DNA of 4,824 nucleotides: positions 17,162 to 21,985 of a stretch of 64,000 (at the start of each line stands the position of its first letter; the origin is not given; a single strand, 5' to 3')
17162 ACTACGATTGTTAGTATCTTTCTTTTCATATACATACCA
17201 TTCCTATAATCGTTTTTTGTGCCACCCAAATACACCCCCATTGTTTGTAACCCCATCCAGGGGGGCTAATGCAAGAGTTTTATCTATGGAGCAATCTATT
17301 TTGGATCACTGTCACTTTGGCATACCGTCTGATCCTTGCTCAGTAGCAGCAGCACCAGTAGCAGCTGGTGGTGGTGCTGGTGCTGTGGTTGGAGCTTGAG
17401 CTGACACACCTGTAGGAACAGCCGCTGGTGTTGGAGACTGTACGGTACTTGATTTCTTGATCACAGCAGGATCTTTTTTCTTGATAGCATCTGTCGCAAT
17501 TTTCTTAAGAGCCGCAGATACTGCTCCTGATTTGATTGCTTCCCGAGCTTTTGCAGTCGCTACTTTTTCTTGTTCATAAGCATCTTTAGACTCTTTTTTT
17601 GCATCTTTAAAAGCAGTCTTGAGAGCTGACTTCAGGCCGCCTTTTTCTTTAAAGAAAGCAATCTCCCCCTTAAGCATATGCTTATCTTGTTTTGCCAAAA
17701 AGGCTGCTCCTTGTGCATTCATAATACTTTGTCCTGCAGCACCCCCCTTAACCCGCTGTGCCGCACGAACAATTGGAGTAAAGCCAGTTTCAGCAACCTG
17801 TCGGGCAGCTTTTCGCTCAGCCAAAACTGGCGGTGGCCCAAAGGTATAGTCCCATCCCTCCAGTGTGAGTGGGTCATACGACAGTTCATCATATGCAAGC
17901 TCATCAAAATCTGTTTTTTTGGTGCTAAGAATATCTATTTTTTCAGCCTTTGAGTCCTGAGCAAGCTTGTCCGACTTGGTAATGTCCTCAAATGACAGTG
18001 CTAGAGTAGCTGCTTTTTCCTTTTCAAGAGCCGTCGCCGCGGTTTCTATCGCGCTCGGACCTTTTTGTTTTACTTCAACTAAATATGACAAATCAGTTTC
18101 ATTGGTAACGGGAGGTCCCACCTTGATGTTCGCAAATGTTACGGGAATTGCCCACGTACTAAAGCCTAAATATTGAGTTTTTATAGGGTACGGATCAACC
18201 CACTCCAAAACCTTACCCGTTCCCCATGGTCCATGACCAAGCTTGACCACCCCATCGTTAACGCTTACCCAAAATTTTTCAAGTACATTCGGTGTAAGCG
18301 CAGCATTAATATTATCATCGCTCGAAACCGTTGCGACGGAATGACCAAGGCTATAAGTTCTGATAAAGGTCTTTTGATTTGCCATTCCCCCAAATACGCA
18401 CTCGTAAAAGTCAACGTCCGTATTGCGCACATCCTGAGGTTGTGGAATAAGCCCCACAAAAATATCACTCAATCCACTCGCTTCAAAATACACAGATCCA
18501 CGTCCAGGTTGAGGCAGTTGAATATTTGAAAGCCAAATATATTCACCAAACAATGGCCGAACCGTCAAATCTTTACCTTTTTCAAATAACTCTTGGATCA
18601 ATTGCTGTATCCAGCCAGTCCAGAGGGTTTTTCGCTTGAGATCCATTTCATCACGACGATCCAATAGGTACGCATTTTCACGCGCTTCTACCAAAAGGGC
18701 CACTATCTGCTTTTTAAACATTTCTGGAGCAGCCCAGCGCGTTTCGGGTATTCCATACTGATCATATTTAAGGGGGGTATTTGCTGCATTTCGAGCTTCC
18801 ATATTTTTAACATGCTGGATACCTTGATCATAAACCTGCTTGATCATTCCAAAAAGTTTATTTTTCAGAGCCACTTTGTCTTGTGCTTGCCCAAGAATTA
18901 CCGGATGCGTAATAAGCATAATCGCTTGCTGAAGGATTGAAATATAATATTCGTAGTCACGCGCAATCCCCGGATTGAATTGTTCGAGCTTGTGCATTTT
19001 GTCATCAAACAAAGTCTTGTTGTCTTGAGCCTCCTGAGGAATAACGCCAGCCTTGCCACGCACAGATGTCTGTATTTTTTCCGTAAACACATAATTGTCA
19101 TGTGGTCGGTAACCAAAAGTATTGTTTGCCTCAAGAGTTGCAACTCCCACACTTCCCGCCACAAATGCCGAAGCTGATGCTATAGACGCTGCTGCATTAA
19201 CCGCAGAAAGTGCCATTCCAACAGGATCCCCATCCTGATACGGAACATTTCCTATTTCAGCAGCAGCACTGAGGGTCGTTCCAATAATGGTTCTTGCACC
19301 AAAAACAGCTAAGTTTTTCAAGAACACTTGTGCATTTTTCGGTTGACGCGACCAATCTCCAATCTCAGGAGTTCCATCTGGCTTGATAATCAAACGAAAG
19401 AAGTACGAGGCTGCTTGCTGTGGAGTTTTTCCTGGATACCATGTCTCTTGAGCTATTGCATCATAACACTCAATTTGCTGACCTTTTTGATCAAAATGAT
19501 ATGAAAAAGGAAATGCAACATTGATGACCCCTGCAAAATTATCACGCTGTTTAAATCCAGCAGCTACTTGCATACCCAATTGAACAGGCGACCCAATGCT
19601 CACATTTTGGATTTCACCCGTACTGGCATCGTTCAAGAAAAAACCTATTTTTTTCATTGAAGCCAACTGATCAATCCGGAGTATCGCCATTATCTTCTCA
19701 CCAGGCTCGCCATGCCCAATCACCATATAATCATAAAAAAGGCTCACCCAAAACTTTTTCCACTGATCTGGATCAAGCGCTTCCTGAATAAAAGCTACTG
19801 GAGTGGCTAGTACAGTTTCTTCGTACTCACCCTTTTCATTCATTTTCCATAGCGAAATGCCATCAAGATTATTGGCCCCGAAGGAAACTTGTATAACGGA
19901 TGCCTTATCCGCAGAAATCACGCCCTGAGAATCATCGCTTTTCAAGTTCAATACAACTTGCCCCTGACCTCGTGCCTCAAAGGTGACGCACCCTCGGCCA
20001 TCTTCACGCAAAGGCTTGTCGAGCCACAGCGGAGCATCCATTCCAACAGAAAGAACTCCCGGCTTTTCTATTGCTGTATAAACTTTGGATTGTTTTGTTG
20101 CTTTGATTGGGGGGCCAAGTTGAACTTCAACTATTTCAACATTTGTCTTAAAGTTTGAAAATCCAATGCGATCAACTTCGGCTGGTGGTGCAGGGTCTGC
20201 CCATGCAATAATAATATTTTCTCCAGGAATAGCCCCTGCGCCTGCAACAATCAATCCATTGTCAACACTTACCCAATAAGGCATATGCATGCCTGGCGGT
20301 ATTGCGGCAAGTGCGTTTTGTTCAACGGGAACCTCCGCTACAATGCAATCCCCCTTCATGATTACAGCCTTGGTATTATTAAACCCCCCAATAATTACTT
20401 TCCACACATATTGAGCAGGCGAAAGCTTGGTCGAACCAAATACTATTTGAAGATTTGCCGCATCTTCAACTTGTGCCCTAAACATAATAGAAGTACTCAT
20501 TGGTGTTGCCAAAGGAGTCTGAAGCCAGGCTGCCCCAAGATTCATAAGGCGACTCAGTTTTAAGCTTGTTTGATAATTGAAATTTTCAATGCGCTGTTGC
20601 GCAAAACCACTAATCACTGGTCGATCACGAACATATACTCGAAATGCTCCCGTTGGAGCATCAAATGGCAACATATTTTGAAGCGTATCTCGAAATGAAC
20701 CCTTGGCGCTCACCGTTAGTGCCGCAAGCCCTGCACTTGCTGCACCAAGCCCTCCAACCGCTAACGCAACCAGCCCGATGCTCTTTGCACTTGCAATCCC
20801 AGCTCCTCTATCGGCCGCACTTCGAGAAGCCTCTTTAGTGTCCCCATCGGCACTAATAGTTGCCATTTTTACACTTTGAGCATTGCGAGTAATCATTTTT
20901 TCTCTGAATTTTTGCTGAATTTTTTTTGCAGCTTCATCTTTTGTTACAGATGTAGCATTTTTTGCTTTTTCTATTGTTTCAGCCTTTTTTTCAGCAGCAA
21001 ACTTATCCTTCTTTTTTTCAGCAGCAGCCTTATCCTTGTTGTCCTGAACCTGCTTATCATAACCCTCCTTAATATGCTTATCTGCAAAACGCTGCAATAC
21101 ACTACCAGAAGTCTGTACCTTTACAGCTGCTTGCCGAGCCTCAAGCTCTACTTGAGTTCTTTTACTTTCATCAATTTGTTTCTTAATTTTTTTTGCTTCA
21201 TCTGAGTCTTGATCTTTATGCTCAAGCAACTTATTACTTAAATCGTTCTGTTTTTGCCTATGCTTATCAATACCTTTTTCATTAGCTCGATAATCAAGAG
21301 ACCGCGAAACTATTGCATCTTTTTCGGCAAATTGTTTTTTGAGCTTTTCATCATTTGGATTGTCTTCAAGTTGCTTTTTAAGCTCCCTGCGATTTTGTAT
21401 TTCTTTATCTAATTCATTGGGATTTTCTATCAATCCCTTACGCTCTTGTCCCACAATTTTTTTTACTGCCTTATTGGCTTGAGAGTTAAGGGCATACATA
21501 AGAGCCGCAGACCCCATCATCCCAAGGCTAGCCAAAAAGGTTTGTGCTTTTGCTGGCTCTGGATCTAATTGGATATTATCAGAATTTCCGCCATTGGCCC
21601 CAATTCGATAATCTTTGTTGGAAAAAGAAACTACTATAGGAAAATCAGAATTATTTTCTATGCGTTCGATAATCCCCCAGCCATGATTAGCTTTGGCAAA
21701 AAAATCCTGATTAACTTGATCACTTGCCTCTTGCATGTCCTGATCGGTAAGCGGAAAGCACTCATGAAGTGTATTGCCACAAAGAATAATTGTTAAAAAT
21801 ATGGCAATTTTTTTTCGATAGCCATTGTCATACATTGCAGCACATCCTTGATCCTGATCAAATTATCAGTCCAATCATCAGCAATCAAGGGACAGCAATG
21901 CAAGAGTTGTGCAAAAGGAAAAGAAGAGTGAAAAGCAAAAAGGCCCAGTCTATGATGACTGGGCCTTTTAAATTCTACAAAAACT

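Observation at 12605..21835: Cluster of three paralogous secreted proteins, two of them giants (1266 and 1507 aa) built from triplicated FAMeT-like (Methyltransf_FA-like) domains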

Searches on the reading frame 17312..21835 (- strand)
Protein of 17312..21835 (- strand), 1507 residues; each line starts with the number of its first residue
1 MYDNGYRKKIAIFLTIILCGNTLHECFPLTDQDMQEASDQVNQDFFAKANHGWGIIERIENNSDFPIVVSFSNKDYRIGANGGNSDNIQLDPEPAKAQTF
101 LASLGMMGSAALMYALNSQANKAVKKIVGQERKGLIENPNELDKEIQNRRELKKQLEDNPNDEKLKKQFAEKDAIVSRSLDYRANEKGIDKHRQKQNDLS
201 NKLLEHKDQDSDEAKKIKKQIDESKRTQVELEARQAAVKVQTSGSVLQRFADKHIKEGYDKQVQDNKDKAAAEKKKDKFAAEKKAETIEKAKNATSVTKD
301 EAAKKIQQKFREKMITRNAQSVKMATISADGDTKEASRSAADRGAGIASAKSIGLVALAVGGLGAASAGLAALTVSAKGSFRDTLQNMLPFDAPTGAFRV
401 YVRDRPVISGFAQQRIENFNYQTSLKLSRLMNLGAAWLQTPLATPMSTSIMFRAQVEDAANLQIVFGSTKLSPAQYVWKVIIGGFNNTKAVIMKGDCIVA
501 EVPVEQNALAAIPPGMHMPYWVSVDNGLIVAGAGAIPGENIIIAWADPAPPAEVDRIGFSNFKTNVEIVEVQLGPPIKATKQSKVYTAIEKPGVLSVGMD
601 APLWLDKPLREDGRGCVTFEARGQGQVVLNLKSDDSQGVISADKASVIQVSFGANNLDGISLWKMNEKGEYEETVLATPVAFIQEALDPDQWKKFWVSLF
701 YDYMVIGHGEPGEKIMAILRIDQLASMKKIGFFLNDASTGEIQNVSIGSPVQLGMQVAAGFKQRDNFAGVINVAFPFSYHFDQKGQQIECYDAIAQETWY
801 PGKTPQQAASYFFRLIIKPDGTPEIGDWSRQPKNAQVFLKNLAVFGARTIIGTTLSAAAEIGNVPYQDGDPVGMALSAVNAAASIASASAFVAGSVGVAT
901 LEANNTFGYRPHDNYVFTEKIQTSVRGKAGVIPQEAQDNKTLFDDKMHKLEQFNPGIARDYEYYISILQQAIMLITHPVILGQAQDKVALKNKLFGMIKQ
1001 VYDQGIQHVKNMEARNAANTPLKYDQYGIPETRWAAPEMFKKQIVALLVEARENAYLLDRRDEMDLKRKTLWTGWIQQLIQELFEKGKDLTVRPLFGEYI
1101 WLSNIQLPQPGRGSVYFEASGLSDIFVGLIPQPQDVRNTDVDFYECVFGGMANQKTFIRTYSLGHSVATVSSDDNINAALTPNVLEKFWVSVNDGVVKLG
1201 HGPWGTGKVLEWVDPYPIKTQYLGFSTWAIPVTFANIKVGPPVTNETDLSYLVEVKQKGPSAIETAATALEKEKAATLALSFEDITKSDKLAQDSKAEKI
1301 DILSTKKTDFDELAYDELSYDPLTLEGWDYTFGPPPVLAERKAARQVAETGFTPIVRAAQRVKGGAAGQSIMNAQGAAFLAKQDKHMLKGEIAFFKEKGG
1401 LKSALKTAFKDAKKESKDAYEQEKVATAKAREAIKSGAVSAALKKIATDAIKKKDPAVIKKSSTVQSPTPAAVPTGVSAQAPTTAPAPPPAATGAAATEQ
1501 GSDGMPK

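Call 3: search_protein_families(library=pfam, proteins=[window:17312-21835:-], max_evalue=1)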
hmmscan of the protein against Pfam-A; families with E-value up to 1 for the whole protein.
window:17312-21835:- (1507 aa): 2 families
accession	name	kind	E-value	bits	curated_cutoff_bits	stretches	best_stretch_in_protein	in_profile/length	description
PF12248.16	Methyltransf_FA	-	1.6e-30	106.1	24.2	3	1099-1236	5-136/140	Farnesoic acid 0-methyl transferase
PF17489.7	Tnp_22_trimer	-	0.12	13.1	22.2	1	305-322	20-37/43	L1 transposable element trimerization domain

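Call 4: search_protein_families(library=ncbifam, proteins=[window:17312-21835:-], max_evalue=1)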
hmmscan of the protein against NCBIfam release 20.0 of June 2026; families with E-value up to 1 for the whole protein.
window:17312-21835:- (1507 aa): 0 families

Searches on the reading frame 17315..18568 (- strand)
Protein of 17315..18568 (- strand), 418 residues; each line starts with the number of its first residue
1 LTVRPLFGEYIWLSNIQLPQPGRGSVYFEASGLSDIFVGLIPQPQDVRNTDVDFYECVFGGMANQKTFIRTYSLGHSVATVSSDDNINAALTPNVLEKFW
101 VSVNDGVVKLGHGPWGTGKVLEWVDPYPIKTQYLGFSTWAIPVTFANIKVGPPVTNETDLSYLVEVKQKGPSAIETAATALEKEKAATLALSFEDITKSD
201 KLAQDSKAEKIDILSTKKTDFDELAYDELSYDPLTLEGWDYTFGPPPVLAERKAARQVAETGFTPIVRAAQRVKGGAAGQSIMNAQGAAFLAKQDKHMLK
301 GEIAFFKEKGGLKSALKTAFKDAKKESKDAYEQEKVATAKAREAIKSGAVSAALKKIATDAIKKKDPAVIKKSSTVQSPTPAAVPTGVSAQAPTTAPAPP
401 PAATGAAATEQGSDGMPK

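Call 8: search_protein_families(library=pfam, proteins=[window:17315-18568:-], max_evalue=5)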
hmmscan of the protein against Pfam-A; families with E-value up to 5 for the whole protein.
seq(418 aa): 1 family
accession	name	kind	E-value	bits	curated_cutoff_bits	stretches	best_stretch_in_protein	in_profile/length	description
PF12248.16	Methyltransf_FA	-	1.1e-16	61.3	24.2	1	10-147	5-136/140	Farnesoic acid 0-methyl transferase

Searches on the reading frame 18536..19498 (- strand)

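Call 8: search_protein_families(library=pfam, proteins=[window:18536-19498:-], max_evalue=5)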
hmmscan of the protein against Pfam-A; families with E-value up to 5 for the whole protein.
seq(321 aa): 1 family
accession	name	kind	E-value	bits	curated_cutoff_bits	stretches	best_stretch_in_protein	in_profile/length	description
PF16730.10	DnaGprimase_HBD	-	0.22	12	25.9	0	205-233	61-89/118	DnaG-primase C-terminal, helicase-binding domain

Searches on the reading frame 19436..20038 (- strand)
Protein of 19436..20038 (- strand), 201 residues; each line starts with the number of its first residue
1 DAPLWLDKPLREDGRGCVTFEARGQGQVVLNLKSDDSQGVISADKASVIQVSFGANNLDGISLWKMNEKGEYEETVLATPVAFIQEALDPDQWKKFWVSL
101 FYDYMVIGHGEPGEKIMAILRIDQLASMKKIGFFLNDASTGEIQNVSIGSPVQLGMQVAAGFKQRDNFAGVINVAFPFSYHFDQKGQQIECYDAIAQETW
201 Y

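Call 8: search_protein_families(library=pfam, proteins=[window:19436-20038:-], max_evalue=5)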
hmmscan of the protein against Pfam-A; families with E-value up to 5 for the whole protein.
seq(201 aa): 2 families
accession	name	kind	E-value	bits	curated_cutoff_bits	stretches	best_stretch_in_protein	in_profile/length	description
PF12248.16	Methyltransf_FA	-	0.0024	18.1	24.2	1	9-133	12-125/140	Farnesoic acid 0-methyl transferase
PF08458.16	PH_2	-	0.07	13.9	22.2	1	19-98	17-95/106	Plant pleckstrin homology-like region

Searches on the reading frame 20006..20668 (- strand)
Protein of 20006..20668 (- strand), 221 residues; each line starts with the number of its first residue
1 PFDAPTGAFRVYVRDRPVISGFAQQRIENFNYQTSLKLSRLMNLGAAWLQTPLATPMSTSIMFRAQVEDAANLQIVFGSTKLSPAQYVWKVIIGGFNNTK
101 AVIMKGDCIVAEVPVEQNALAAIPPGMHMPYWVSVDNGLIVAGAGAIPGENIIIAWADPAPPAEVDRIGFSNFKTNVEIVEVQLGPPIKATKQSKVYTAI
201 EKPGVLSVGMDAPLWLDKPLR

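Call 8: search_protein_families(library=pfam, proteins=[window:20006-20668:-], max_evalue=5)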
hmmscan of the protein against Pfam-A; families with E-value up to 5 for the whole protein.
seq(221 aa): 1 family
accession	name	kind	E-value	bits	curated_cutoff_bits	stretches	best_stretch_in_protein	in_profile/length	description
PF12248.16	Methyltransf_FA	-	2e-09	37.7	24.2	1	45-178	4-133/140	Farnesoic acid 0-methyl transferase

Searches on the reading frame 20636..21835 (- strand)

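Call 8: search_protein_families(library=pfam, proteins=[window:20636-21835:-], max_evalue=5)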
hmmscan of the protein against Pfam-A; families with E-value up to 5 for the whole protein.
seq(400 aa): 2 families
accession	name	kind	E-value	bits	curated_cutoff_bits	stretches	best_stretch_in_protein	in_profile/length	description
PF17489.7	Tnp_22_trimer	-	0.055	14.2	22.2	1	305-322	20-37/43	L1 transposable element trimerization domain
PF11576.14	HcgB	-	4.5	7.4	25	0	210-256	21-64/153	FeGP cofactor biosynthesis protein HcgB, guanylyltransferase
